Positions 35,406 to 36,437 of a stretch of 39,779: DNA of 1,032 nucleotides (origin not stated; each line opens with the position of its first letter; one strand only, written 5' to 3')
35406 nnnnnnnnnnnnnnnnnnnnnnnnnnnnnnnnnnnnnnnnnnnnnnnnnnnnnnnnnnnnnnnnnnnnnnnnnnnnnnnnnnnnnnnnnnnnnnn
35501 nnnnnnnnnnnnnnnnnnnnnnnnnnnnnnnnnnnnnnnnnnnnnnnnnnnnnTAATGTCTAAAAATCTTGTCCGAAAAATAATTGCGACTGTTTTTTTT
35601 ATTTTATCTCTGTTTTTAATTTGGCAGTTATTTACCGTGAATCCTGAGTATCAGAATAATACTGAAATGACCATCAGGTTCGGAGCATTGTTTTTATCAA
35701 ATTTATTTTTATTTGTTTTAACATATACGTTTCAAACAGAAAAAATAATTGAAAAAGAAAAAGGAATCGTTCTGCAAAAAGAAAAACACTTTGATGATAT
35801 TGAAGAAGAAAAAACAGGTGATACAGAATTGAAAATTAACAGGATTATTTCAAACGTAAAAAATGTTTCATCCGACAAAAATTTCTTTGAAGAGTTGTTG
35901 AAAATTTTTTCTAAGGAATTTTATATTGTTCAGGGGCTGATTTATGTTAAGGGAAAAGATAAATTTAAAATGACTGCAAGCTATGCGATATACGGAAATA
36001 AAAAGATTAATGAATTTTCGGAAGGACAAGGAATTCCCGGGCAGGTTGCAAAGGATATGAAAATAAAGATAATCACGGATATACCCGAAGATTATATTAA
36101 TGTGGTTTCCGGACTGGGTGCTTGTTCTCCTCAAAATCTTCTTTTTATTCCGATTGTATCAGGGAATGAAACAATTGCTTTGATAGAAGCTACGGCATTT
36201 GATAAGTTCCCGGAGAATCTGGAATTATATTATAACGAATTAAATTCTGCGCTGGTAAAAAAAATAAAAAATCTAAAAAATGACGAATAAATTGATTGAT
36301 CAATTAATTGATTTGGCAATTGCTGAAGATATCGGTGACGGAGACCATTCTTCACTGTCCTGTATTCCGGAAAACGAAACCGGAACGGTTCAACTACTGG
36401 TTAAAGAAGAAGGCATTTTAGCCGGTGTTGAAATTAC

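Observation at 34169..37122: Orphan CheR-like / CheB-like / membrane-GAF cassette, translationally coupled and running into nadC, with no chemotaxis partners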

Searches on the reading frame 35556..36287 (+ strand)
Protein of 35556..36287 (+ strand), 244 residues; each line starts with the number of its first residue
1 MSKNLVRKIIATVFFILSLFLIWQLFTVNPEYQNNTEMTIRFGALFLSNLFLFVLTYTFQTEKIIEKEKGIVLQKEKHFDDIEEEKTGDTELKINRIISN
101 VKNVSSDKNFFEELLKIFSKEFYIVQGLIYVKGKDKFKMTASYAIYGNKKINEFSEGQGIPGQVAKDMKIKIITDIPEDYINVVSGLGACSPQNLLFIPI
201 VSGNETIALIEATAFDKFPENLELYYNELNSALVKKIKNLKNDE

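Call 3: search_protein_families(library=pfam, proteins=[window:35556-36287:+], max_evalue=1)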
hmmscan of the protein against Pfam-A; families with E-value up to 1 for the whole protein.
window:35556-36287:+ (244 aa): 5 families
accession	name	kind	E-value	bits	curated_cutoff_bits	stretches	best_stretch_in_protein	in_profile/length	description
PF13185.12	GAF_2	-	3.8e-05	24.4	28.6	1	136-212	32-108/136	GAF domain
PF09678.15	Caa3_CtaG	-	0.065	13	27.7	1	1-55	126-179/237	Cytochrome c oxidase caa3 assembly factor (Caa3_CtaG)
PF20556.3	DUF6768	-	0.14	12.3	27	1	6-59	46-94/123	Family of unknown function (DUF6768)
PF01590.32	GAF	-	0.15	13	22.4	1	152-214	47-109/133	GAF domain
PF25592.1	DUF7937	-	0.31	10.3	31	1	4-29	1-26/402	Domain of unknown function (DUF7937)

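Call 4: search_protein_families(library=ncbifam, proteins=[window:35556-36287:+], max_evalue=1)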
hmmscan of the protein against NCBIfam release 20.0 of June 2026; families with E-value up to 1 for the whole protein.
window:35556-36287:+ (244 aa): 3 families
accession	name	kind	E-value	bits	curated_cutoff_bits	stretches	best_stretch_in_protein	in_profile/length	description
NF041635.1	STM3941_fam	subfamily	0.051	13.5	40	1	3-77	4-69/157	STM3941 family protein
NF033183.2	colliding_TM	subfamily_domain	0.085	12.5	90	1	3-61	86-146/188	low-complexity tail membrane protein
TIGR00374.1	TIGR00374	subfamily_domain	0.88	8.9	43.2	0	5-111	110-212/323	flippase-like domain-containing protein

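Call 7: find_encoding_contigs(protein=window:35556-36287:+, flank=10000, max_places=6)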
Protein window:35556-36287:+ (244 aa): no gene with exactly this product is on record in the collection.
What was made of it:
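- Tried and rejected: It found no contig record (call 7), so the source genome could not be identified or extended.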

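Call 8: find_homologous_proteins(query=window:35556-36287:+)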
Query window:35556-36287:+ (244 aa): 19 proteins with E <= 0.001 among 641 candidates.
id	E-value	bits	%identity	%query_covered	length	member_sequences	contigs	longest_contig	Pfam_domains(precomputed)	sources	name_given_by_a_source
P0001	1.6e-151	520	100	100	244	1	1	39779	-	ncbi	-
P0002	6.1e-130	450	88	98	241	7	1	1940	-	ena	-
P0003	5.6e-80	286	60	99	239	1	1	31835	-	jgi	-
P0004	3.7e-79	284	57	99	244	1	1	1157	PF13185.13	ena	-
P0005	1.6e-78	282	57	100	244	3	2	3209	PF13185.13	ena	-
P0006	3.3e-75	271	60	97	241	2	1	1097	-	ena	-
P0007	1.0e-73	266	59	98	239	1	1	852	-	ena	-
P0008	5.4e-73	263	53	100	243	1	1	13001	PF13185.13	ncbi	-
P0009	2.1e-72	261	55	100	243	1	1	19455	PF13185.13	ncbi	-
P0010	2.8e-72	261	55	100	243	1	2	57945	PF13185.13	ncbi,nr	ncbi:MAG: GAF domain-containing protein [Bacteroidales bacterium]|nr:GAF domain-containing protein [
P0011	7.3e-71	256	59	94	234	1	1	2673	PF13185.13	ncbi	-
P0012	7.2e-69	250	52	100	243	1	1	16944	PF13185.13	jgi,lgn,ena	-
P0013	1.8e-68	249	49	98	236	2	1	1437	PF13185.13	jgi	-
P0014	2.3e-67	245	52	98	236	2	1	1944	PF13185.13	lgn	-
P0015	2.4e-65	238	50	99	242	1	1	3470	-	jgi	jgi:hypothetical protein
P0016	2.2e-37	147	39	100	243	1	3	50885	PF13185.13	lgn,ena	-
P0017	4.0e-23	100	38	68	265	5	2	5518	PF13185.13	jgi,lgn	-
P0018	6.2e-17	80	38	58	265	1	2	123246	PF13185.13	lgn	-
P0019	1.2e-16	79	35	56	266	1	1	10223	-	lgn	-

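Call 9: find_encoding_contigs(protein=P0010, flank=8000, max_places=3)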
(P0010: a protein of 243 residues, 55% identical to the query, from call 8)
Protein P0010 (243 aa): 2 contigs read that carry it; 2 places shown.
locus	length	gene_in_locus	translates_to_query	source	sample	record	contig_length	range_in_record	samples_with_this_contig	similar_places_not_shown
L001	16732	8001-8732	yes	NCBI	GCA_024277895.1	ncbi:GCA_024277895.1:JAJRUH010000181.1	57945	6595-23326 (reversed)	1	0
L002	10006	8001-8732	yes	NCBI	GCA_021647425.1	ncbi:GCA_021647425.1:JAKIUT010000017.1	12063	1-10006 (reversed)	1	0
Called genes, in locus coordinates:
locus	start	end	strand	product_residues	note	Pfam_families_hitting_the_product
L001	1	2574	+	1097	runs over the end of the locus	PF07495:Y_Y_Y, PF07228:SpoIIE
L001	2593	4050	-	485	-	PF04087:DUF389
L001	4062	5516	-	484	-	PF02446:Glyco_hydro_77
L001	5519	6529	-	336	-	PF00682:HMGL-like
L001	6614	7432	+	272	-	PF01739:CheR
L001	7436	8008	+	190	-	PF01339:CheB_methylest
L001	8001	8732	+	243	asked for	PF13185:GAF_2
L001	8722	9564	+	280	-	PF02749:QRPTase_N, PF01729:QRPTase_C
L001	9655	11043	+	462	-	PF00890:FAD_binding_2 (weak), PF01134:GIDA (weak), PF03486:HI0933_like (faint), PF07992:Pyr_redox_2, PF12831:FAD_oxidored (weak), PF13738:Pyr_redox_3, PF00070:Pyr_redox, PF02852:Pyr_redox_dim, +2 more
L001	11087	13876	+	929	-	PF00675:Peptidase_M16, PF05193:Peptidase_M16_C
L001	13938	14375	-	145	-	PF00583:Acetyltransf_1, PF13673:Acetyltransf_10, PF13508:Acetyltransf_7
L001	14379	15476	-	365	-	-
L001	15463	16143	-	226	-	PF00027:cNMP_binding, PF13545:HTH_Crp_2, PF00325:Crp (weak)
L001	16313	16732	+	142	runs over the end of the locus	PF13686:DrsE_2 (faint)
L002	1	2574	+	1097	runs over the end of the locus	PF07495:Y_Y_Y, PF07228:SpoIIE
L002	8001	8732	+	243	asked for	PF13185:GAF_2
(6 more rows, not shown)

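Call 10: find_encoding_contigs(protein=P0016, flank=8000, max_places=3)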
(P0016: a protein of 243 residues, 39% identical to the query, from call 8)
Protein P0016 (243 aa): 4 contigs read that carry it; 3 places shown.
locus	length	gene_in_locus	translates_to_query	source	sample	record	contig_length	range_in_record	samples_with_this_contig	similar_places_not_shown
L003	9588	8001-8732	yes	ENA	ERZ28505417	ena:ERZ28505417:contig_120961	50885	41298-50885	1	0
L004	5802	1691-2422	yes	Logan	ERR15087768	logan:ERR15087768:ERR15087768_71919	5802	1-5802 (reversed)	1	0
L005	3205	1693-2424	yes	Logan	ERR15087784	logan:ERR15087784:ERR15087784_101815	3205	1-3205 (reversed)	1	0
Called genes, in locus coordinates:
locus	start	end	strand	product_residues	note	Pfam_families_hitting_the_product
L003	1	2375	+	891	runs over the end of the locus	PF13414:TPR_11 (faint), PF13431:TPR_17 (faint), PF07719:TPR_2 (faint), PF14559:TPR_19 (faint), PF13428:TPR_14 (faint)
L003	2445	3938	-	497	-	PF04087:DUF389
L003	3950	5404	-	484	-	PF02446:Glyco_hydro_77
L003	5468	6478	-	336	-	PF00682:HMGL-like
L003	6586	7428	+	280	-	PF01739:CheR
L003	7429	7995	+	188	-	PF01339:CheB_methylest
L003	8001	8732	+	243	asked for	PF13185:GAF_2 (weak)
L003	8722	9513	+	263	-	PF02749:QRPTase_N, PF01729:QRPTase_C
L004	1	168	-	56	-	?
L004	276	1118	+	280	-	PF01739:CheR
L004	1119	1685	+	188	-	PF01339:CheB_methylest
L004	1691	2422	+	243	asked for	PF13185:GAF_2 (weak)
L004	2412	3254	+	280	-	PF02749:QRPTase_N, PF01729:QRPTase_C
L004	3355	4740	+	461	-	PF00890:FAD_binding_2 (weak), PF01134:GIDA, PF01266:DAO (faint), PF07992:Pyr_redox_2, PF12831:FAD_oxidored (weak), PF13738:Pyr_redox_3, PF00070:Pyr_redox, PF02852:Pyr_redox_dim, +2 more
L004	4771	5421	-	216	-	PF14681:UPRTase, PF00156:Pribosyltran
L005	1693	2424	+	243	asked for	PF13185:GAF_2 (weak)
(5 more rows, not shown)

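Call 11: find_encoding_contigs(protein=P0018, flank=8000, max_places=3)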
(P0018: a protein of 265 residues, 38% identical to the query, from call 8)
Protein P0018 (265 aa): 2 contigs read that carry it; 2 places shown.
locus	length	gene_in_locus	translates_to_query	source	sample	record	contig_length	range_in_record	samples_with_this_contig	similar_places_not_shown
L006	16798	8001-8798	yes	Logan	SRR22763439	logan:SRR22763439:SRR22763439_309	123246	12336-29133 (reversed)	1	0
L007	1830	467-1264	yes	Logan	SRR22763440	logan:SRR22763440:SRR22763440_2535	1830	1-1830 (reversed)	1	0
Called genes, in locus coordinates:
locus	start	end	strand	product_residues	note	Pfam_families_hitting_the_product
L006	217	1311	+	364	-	PF03706:LPG_synthase_TM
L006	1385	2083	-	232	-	PF07685:GATase_3, PF13507:GATase_5, PF01965:DJ-1_PfpI (weak)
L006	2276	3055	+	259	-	-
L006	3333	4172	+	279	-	PF03705:CheR_N (weak), PF01739:CheR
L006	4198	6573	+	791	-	PF01590:GAF, PF13185:GAF_2, PF08448:PAS_4, PF13426:PAS_9, PF08447:PAS_3, PF00989:PAS (weak), PF08448:PAS_4 (weak), PF13426:PAS_9 (weak)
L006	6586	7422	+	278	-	PF03705:CheR_N (weak), PF01739:CheR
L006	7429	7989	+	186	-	PF01339:CheB_methylest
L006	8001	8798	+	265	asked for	PF13185:GAF_2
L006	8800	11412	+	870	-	PF01590:GAF (faint), PF13185:GAF_2, PF00989:PAS (weak), PF13426:PAS_9, PF08447:PAS_3 (weak), PF00989:PAS, PF13426:PAS_9 (weak), PF07228:SpoIIE, +2 more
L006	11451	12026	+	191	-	PF19788:DUF6272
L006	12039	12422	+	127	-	PF09345:SiaC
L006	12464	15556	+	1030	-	PF05099:TerB, PF00005:ABC_tran, PF19055:ABC2_membrane_7 (weak), PF01061:ABC2_membrane, PF12698:ABC2_membrane_3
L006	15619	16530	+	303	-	-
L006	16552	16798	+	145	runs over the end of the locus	-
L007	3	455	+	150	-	?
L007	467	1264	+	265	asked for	PF13185:GAF_2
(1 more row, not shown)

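Call 19: find_encoding_contigs(protein=P0017, flank=8000, max_places=3)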
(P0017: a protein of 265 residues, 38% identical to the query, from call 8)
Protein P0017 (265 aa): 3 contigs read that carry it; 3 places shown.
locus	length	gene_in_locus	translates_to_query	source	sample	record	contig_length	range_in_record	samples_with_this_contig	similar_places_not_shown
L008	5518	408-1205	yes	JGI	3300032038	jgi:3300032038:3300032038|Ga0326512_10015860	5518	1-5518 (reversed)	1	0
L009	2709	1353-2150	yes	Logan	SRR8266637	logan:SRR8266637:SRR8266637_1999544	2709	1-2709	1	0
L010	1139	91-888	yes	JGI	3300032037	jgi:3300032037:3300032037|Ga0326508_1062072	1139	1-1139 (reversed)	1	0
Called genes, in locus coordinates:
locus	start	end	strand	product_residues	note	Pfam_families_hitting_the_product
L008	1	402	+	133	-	?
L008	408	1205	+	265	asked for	PF13185:GAF_2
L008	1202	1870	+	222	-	PF01128:IspD, PF12804:NTP_transf_3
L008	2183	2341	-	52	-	-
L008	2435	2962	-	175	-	-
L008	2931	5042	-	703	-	PF00672:HAMP, PF00015:MCPsignal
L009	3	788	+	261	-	?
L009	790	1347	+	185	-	PF01339:CheB_methylest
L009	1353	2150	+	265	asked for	PF13185:GAF_2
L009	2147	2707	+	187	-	?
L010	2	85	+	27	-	?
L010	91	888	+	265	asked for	PF13185:GAF_2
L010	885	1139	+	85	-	?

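Call 20: find_encoding_contigs(protein=P0019, flank=8000, max_places=3)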
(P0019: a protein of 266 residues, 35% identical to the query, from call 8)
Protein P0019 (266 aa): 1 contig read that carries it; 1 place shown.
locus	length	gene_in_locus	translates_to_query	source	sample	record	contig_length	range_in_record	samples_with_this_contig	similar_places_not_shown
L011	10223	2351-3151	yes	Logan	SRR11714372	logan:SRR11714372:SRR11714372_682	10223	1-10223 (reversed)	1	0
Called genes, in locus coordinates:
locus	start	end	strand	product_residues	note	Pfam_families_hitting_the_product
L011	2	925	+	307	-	?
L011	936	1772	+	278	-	PF01739:CheR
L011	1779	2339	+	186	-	PF01339:CheB_methylest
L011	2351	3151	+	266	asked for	-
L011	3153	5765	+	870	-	PF01590:GAF (weak), PF13185:GAF_2, PF00989:PAS (weak), PF13426:PAS_9, PF08447:PAS_3 (weak), PF00989:PAS, PF08448:PAS_4 (weak), PF07228:SpoIIE, +2 more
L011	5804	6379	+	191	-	PF19788:DUF6272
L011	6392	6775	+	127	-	PF09345:SiaC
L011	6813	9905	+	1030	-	PF05099:TerB, PF00005:ABC_tran, PF19055:ABC2_membrane_7 (weak), PF01061:ABC2_membrane, PF12698:ABC2_membrane_3 (weak)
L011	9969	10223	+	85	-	?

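Call 21: find_related_loci(query=A1, collection=genome_contigs, flank=10000)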
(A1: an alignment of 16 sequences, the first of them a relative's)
Query A1 (244 aa) in genome_contigs; peptide patterns used: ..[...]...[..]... (x = any residue, [..] = any of these).
150 stretches matched a pattern; 135 encode a relative of the query (tblastn E <= 1e-3); the best 80 are kept; 80 distinct loci.
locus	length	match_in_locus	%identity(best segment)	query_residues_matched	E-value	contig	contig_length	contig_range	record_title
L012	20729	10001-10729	55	1-244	8e-73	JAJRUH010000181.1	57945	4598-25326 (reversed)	MAG: Bacteroidetes bacterium isolate Dive96_bin10.164 k141_5240163, whole genome shotgun sequence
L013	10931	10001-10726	49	1-243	1e-61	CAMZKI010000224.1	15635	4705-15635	uncultured Chlorobi bacterium isolate TAG_MAG_00013 genome assembly, contig: TAG_MAG_00013_000000000052, whole genome sh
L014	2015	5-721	48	4-243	5e-60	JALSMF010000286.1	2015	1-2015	MAG: Bacteroidales bacterium isolate 355-202_metabat2_scaf2bin.077 355-202_scaffold_30735_c1, whole genome shotgun seque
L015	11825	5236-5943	40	6-244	6e-43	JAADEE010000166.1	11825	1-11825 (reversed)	MAG: Chlorobiota bacterium isolate L_MetaBat.177 contig-127_6207, whole genome shotgun sequence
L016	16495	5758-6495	39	1-240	1e-39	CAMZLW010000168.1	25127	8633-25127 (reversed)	uncultured Ignavibacteriales bacterium isolate RB_MAG_00003 genome assembly, contig: RB_MAG_00003_000000000118, whole ge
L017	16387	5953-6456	45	75-240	2e-31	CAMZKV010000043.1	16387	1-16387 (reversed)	uncultured Chlorobi bacterium isolate TAG_MAG_00004 genome assembly, contig: TAG_MAG_00004_000000000110, whole genome sh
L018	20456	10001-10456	41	91-240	8e-31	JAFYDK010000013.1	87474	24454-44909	MAG: Bacteroidales bacterium isolate RGIG6989 Sheep_Rumen.Co__c353702, whole genome shotgun sequence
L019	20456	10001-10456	41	91-240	6e-31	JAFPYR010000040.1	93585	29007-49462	MAG: Bacteroidales bacterium isolate RGIG1595 Goat_Abomasum.Co__c746528, whole genome shotgun sequence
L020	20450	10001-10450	39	93-240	6e-31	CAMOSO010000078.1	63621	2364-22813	MAG: uncultured Bacteroidales bacterium isolate SRR873609_bin.80_metaWRAP_v1.3_MAG genome assembly, contig: ERZ1756109_4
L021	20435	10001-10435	45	98-239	1e-30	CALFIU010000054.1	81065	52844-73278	MAG TPA_asm: uncultured Bacteroidales bacterium isolate ERR1278074_bin.74_CONCOCT_v1.1_MAG genome assembly, contig: ERZ8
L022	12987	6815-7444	32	44-240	9e-31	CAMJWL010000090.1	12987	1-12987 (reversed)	MAG: uncultured Bacteroidales bacterium isolate SRR12081303_bin.90_metaWRAP_v1.3_MAG genome assembly, contig: ERZ1228976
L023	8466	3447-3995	38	68-233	1e-29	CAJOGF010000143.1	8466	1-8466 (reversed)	uncultured Bacteroidales bacterium isolate Red_deer_3_mag_163 genome assembly, contig: scaffold_19016, whole genome shot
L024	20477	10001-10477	40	83-240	3e-29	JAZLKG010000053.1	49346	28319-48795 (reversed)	MAG: Bacteroidales bacterium isolate T1900044960_TA20190018.MAGScoT_cleanbin_000010 SGB_3926_k141_891177, whole genome s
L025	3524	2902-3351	37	93-240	2e-28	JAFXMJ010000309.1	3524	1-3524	MAG: Bacteroidales bacterium isolate RGIG6546 Sheep_Reticulum-4__c545556, whole genome shotgun sequence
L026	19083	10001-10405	41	108-240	2e-28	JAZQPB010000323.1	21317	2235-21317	MAG: Bacteroidales bacterium isolate T1900045241_TH20190011.MAGScoT_cleanbin_000011 SGB_5524_k141_1152601, whole genome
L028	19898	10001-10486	43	83-240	1e-27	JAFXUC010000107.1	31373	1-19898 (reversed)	MAG: Bacteroidales bacterium isolate RGIG6747 Sheep_Rumen-3__c1302710, whole genome shotgun sequence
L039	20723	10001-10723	26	4-239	1e-20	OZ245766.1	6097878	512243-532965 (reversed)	MAG: Chryseolinea sp. isolate 89c34839-4e4b-44c7-b883-ef14e44c0401 genome assembly, chromosome: 1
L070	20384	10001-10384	31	93-218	2e-16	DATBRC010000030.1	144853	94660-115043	MAG TPA_asm: Burkholderiaceae bacterium isolate SMAG_U4119 k141_307056, whole genome shotgun sequence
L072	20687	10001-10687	27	24-218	2e-16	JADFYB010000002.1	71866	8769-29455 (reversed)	MAG: Nitrospirae bacterium isolate nDJH6bin1 nDJH6_bin1_NODE_215_length_71866_cov_12.330353, whole genome shotgun sequen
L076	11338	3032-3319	40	127-220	8e-16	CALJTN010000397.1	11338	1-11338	MAG: uncultured Clostridiaceae bacterium isolate R1_Bin_METABAT__6_1 genome assembly, contig: c_000000643992, whole geno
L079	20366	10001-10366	31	97-211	2e-15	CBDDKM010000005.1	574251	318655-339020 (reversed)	MAG: Parvicellaceae bacterium isolate 2f2d11d2-0c83-4b6d-90d6-ffcac063f1ac genome assembly, contig: contig_5, whole geno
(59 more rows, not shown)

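Call 35: search_protein_families(library=pfam, proteins=[L039:5957-6424:+, L039:6500-8341:+, L039:8531-9355:+, L039:9968-10729:+, L039:10751-14230:+, L039:14333-14875:+, L039:14919-15278:+, L039:15395-18490:+, L039:18562-19458:+, L039:19479-19895:+], max_evalue=0.01)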
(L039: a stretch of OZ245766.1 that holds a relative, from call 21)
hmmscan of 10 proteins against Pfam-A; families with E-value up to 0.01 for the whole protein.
L039:5957-6424:+ (156 aa): 3 families
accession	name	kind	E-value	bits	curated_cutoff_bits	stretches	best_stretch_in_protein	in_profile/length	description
PF00383.29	dCMP_cyt_deam_1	-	4e-15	56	25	1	16-119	3-96/102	Cytidine and deoxycytidylate deaminase zinc-binding region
PF08211.18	dCMP_cyt_deam_2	-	3.4e-08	34.2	25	1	14-96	38-120/130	Cytidine and deoxycytidylate deaminase zinc-binding region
PF05820.16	Ac81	-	0.0051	16.9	25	1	78-144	58-126/178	Baculoviridae AC81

L039:6500-8341:+ (614 aa): 2 families
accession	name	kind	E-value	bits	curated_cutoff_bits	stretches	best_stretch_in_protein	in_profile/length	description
PF13185.12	GAF_2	-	2.7e-13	50.7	28.6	1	346-479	7-135/136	GAF domain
PF01590.32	GAF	-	5.8e-08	33.8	22.4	1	346-479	5-133/133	GAF domain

L039:8531-9355:+ (275 aa): 4 families
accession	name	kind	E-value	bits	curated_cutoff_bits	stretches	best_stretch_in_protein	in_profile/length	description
PF01739.24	CheR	-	3.5e-42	144.5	27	1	73-261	1-187/195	CheR methyltransferase, SAM binding domain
PF03705.20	CheR_N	-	8.4e-09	35.4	27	1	9-60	1-53/53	CheR methyltransferase, all-alpha domain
PF08242.18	Methyltransf_12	-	0.0043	18.2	30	0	195-238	48-93/98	Methyltransferase domain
PF13649.12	Methyltransf_25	-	0.0045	18.1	27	0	190-237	46-93/97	Methyltransferase domain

L039:9968-10729:+ (254 aa): 3 families
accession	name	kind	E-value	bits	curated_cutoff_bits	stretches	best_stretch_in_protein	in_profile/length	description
PF13185.12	GAF_2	-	2.7e-15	57.2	28.6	1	113-248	2-133/136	GAF domain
PF01590.32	GAF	-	9.4e-10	39.6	22.4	1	118-248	5-131/133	GAF domain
PF13492.12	GAF_3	-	0.0034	18.2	27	0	202-250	77-127/129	GAF domain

L039:10751-14230:+ (1160 aa): 11 families
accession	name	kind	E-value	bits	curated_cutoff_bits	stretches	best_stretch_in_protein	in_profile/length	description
PF00989.32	PAS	-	6.7e-17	62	22.6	1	661-771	2-113/113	PAS fold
PF07228.17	SpoIIE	-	2.8e-16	60.5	25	1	963-1159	4-190/192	Stage II sporulation protein E (SpoIIE)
PF13185.12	GAF_2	-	7.7e-15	55.7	28.6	1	458-595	2-133/136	GAF domain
PF13426.13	PAS_9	-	6.8e-13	49.2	27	1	673-773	4-103/103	PAS domain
PF08448.16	PAS_4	-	3.5e-10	40.5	23.1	1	666-776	1-110/110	PAS fold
PF08447.18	PAS_3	-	5.4e-10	39.9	25.6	1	684-755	3-75/89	PAS fold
PF13188.13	PAS_8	-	1.6e-05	25.1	21.8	1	661-718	2-59/65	PAS domain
PF01590.32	GAF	-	2.4e-05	25.3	22.4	1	515-597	51-133/133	GAF domain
PF13492.12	GAF_3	-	0.00035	21.4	27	1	489-594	28-124/129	GAF domain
PF00672.30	HAMP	-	0.00071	20.3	25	0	341-391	1-51/53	HAMP domain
PF02743.24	dCache_1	-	0.0072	16.3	45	1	42-204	7-143/240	Cache domain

L039:14333-14875:+ (181 aa): 1 family
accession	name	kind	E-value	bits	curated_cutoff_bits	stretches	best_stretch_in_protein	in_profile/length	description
PF19788.4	DUF6272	-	2.6e-42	144.1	26.6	1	40-171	2-134/134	Family of unknown function (DUF6272)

L039:14919-15278:+ (120 aa): 1 family
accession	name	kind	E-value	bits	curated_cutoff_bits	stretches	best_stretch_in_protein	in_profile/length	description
PF09345.15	SiaC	-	1.4e-38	131.6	24.5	1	7-119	2-119/120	SiaC family regulatory phosphoprotein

L039:15395-18490:+ (1032 aa): 5 families
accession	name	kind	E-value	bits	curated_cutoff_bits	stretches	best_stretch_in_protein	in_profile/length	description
PF00005.33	ABC_tran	-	4.3e-33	115.2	25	1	270-416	6-137/137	ABC transporter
PF01061.29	ABC2_membrane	-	1.6e-16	60.9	26.9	1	563-754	2-189/211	ABC-2 type transporter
PF05099.18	TerB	-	7.8e-07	29.8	24.4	1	8-136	3-116/118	Tellurite resistance protein TerB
PF12698.13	ABC2_membrane_3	-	8.2e-06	25.6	31.6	1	586-756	133-300/347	ABC-2 family transporter protein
PF19055.6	ABC2_membrane_7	-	0.00017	21.1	22.7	1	445-487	1-43/410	ABC-2 type transporter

L039:18562-19458:+ (299 aa): 1 family
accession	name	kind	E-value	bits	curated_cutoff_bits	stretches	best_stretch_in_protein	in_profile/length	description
PF13851.11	GAS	-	0.0086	15.9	32.3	0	190-262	46-118/200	Growth-arrest specific micro-tubule binding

L039:19479-19895:+ (139 aa): 0 families
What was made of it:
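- On GAF domain: GAF_2 scores 24.4 bits, below its cut-off (call 3), but orthologues pass (calls 8, 35).
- memGAF has no output domain (calls 3, 35).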
